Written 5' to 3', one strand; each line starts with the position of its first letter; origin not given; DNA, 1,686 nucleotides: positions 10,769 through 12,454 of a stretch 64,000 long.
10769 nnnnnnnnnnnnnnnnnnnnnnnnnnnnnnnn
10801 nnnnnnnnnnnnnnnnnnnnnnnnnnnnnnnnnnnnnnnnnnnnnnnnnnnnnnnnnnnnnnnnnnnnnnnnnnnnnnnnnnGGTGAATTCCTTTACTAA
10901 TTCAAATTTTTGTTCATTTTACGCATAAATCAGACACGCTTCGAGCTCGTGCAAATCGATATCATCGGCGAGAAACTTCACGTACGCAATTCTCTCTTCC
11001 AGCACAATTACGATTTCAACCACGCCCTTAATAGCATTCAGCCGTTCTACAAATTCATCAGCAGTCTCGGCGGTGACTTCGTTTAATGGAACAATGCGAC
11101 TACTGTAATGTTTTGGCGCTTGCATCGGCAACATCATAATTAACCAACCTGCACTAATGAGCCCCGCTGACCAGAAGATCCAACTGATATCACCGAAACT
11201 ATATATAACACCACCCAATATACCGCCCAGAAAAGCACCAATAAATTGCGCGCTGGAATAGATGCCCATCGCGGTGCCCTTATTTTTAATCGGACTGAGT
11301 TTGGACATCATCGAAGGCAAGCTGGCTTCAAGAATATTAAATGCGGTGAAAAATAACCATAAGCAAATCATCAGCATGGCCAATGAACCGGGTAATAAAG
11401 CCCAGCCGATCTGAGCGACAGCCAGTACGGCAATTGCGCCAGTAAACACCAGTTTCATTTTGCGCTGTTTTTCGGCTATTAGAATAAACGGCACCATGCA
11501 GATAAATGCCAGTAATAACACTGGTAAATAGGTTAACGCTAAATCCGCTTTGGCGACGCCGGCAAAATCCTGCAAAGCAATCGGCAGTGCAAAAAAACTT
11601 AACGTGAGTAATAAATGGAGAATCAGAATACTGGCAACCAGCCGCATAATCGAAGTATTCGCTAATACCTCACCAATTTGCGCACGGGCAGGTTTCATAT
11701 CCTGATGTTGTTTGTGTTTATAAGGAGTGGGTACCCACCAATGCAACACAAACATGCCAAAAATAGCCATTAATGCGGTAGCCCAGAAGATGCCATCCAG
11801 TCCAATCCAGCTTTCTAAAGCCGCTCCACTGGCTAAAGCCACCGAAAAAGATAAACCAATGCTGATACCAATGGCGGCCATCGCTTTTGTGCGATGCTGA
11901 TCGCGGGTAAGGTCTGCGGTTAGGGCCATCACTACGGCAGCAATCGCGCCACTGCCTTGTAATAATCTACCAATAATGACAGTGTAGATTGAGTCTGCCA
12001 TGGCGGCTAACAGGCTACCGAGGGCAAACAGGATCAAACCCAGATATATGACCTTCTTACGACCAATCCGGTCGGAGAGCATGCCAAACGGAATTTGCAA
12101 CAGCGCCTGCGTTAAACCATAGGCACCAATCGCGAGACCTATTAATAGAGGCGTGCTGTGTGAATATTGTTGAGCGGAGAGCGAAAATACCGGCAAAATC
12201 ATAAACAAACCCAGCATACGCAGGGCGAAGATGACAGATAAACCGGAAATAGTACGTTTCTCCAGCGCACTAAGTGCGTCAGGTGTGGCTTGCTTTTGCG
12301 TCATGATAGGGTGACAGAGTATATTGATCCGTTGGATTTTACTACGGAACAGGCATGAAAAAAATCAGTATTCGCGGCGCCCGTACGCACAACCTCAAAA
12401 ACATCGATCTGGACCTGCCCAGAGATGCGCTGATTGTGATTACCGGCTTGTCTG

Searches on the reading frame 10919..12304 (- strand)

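Call 6: search_protein_families(library=ncbifam, proteins=[window:10919-12304:-])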
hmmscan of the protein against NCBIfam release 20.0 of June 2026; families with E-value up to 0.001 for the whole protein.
window:10919-12304:- (461 aa): 58 families (the best 25 are shown)
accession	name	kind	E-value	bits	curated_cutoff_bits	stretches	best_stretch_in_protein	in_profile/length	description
TIGR00880.1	2_A_01_02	superfamily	8.7e-27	94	131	2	56-192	1-139/141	multidrug resistance protein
NF053757.1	BclibactTpBcbE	equivalog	1.1e-21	77.2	600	1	21-394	6-389/394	bacillibactin exporter BcbE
TIGR00710.1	efflux_Bcr_CflA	subfamily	9.1e-18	64.8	200.9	1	16-355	4-346/385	Bcr/CflA family efflux MFS transporter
NF008314.0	PRK11102.1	equivalog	4.3e-16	59.2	303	1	22-204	15-198/396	Bcr/CflA family multidrug efflux MFS transporter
TIGR00895.1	2A0115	subfamily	5.9e-16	58.4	418.55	1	71-214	70-215/398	aromatic acid/H+ symport family MFS transporter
NF008270.1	PRK11043.1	equivalog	1.2e-15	57.6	430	1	25-353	13-341/382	purine nucleoside transporter PunC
TIGR00881.1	2A0104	subfamily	6.2e-14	51.8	407.75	2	243-417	20-193/379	phosphoglycerate transporter protein PgtP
NF008654.0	PRK11652.1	equivalog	8.5e-14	51.2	479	1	57-362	48-354/397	multidrug efflux MFS transporter EmrD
NF012174.0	tet_MFS_A_B_C_D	equivalog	1.7e-13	50.2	475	1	24-378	9-366/382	Tet(A)/Tet(B)/Tet(C) family tetracycline efflux MFS transporter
TIGR00711.1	efflux_EmrB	subfamily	5.8e-12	45.1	230.2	1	61-174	45-155/485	DHA2 family efflux MFS transporter permease subunit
NF033134.0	cmlA_floR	equivalog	1.8e-11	44.1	450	1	30-317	23-311/388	CmlA/FloR family chloramphenicol efflux MFS transporter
NF007782.0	PRK10473.1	subfamily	1.8e-11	43.8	417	1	55-324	42-310/394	MdtL family multidrug efflux MFS transporter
NF008650.1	PRK11646.1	equivalog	7.5e-11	41.7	469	1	28-372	21-361/400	multidrug efflux MFS transporter MdtH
NF012169.0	qepA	equivalog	1.5e-10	40.4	1075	1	24-174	31-175/511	fluoroquinolone efflux MFS transporter QepA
NF052292.1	efflux_CraA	equivalog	3.5e-10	39.5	725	1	59-294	56-293/409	chloramphenicol efflux MFS transporter CraA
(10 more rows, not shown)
